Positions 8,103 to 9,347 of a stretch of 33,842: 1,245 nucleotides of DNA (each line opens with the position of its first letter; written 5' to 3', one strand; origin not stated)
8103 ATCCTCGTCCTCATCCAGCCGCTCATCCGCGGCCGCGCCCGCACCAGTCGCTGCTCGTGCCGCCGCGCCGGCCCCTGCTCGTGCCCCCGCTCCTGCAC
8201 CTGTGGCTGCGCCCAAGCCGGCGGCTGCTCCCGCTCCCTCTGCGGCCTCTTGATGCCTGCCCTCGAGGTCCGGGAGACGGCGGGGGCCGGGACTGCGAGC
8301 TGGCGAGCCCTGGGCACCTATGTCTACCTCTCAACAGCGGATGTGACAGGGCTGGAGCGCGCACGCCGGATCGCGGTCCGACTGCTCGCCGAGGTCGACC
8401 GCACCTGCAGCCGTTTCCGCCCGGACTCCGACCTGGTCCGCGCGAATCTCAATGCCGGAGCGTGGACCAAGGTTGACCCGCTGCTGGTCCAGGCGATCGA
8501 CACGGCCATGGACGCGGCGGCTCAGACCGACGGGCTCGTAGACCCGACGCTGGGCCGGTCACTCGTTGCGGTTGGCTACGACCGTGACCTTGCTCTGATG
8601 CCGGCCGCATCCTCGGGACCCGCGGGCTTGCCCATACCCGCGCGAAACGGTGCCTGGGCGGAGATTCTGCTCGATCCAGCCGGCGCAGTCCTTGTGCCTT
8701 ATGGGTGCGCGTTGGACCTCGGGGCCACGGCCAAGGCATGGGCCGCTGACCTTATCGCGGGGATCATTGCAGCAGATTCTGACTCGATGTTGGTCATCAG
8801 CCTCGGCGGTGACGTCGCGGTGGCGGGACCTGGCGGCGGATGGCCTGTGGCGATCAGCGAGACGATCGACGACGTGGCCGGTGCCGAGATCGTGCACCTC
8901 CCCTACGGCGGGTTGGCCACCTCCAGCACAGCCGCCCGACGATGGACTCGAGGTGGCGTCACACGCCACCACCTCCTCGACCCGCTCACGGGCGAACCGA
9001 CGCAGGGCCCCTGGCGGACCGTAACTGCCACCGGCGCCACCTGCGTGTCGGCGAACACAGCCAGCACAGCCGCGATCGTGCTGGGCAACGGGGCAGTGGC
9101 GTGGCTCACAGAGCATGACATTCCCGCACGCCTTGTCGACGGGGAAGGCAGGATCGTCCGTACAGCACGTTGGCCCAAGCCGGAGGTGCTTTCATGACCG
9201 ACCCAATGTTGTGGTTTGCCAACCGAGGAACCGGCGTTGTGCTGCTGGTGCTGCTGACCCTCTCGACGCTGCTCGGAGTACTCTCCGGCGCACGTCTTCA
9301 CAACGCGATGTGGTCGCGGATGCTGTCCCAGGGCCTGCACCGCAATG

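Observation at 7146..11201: Candidate split NOX-like transmembrane electron-transfer module: two two-haem membrane subunits, ApbE, a NuoF-like flavoprotein and a ferredoxin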

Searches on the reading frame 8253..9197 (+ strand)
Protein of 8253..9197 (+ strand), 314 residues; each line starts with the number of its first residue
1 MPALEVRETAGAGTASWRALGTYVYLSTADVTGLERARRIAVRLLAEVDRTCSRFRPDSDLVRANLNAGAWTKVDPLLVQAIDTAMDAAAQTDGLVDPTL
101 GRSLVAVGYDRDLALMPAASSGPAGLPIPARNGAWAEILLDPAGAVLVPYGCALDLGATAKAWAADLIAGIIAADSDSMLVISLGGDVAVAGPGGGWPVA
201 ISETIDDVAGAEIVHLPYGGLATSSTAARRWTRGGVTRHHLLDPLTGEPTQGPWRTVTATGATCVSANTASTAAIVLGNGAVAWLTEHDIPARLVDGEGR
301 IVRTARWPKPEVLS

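Call 3: search_protein_families(library=pfam, proteins=[window:8253-9197:+], max_evalue=0.01)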
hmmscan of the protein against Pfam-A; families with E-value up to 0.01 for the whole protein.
window:8253-9197:+ (314 aa): 1 family
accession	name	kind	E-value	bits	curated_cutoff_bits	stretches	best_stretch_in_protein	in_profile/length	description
PF02424.20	ApbE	-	3.2e-43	148.6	25.6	1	21-288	2-258/266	ApbE family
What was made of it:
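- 8253..9197 (+): ApbE-family protein with no signal peptide and Asp285 (V. cholerae numbering) replaced by Asn. It has no Shine-Dalgarno sequence and is translationally coupled to g2. PF02424 at 148.6 bits (call 3).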

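Call 5: search_protein_families(library=ncbifam, proteins=[window:8253-9197:+], max_evalue=0.01)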
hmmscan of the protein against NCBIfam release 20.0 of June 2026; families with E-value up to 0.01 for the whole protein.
window:8253-9197:+ (314 aa): 1 family
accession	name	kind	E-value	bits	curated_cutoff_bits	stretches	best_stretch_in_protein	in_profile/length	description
NF007774.0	PRK10461.1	equivalog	3.3e-12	45.9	498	1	154-281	181-312/351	FAD:protein FMN transferase ApbE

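Call 43: search_solved_structures(query=window:8253-9194:+, max_evalue=0.00001, show_alignments=3)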
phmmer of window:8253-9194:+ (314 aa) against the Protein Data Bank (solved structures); distinct sequences matched with E-value up to 0.00001: 13.
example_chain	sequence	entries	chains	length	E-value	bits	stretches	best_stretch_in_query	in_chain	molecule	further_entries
1vrm_A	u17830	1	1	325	2.9e-23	85.9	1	36-278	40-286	hypothetical protein TM1553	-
6nxi_A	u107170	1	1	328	3.5e-15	59.4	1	39-292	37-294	FAD:protein FMN transferase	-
3pnd_A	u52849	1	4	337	1.1e-14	57.7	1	17-285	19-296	Thiamine biosynthesis lipoprotein ApbE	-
5mgy_H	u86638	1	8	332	1.8e-14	57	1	24-300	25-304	FAD:protein FMN transferase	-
4xgw_A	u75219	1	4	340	3.9e-14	55.9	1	35-304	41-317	FAD:protein FMN transferase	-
6nxj_A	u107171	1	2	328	8.7e-14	54.8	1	39-292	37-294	FAD:protein FMN transferase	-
4xdt_A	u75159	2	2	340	1.4e-13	54.2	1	41-280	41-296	FAD:protein FMN transferase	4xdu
2o18_A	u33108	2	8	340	1.4e-13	54.1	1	35-304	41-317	Thiamine biosynthesis lipoprotein apbE | FAD:protein FMN transferase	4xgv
4xgx_A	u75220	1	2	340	9.6e-13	51.4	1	35-304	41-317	FAD:protein FMN transferase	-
4ifu_A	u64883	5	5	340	9.8e-13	51.3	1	41-280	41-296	FAD:protein FMN transferase | Thiamine biosynthesis lipoprotein ApbE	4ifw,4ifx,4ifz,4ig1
7mgt_A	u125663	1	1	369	1.1e-12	51.2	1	41-280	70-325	FAD:protein FMN transferase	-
4xdr_A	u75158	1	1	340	3e-12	49.7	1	41-280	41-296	FAD:protein FMN transferase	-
7esa_A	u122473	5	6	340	2.3e-09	40.3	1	61-287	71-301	FAD:protein FMN transferase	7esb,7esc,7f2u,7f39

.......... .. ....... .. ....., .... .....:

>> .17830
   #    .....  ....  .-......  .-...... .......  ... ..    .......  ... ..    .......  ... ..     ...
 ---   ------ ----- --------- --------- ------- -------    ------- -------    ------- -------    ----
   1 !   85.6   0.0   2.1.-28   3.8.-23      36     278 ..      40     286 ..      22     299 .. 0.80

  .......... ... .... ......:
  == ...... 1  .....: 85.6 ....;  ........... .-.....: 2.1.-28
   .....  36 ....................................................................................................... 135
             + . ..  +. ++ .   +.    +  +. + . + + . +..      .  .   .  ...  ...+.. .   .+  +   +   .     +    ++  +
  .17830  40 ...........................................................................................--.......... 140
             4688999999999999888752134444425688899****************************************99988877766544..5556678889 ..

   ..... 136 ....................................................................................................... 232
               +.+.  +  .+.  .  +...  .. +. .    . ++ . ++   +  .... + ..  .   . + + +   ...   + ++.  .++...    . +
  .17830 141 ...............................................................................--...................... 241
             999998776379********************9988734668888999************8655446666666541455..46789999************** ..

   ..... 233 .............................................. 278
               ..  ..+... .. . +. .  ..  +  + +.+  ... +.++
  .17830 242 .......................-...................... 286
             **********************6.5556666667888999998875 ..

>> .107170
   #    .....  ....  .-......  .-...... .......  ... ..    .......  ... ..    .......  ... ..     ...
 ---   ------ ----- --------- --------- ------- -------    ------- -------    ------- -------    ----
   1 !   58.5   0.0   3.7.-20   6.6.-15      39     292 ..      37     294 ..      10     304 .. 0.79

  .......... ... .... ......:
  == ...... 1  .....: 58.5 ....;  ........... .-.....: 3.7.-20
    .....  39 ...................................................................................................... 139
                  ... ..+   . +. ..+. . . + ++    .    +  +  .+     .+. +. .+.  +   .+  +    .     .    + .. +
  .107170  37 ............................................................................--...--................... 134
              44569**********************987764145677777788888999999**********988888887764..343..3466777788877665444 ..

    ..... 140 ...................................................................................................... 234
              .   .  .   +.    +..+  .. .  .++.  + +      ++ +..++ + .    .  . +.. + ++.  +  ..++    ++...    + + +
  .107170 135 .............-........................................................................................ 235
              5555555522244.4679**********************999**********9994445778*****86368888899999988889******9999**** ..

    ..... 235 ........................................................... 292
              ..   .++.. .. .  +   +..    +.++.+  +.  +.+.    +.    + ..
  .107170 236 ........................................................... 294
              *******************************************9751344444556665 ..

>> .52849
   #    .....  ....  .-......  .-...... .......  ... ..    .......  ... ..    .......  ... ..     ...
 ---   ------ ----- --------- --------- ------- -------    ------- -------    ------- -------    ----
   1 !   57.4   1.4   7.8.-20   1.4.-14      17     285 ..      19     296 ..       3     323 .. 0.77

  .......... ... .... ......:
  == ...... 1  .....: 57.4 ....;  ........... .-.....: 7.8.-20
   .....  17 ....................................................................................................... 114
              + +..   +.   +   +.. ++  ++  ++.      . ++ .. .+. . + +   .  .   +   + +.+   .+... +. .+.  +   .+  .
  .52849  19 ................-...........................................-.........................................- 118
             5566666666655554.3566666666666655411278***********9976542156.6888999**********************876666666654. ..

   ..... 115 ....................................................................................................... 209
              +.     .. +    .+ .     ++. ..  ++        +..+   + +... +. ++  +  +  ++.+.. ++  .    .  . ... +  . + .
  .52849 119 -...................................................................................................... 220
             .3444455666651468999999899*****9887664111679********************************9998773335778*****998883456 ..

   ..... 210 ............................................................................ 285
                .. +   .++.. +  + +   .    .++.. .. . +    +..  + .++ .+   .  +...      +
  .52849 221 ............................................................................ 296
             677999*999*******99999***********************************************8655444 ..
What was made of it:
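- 8253..9197 (+): PDB alignments in call 43.
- On ApbE FAD:protein FMN transferase (PF02424): PDB ApbE hits range from 2.3e-9 to 2.9e-23 (call 43).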
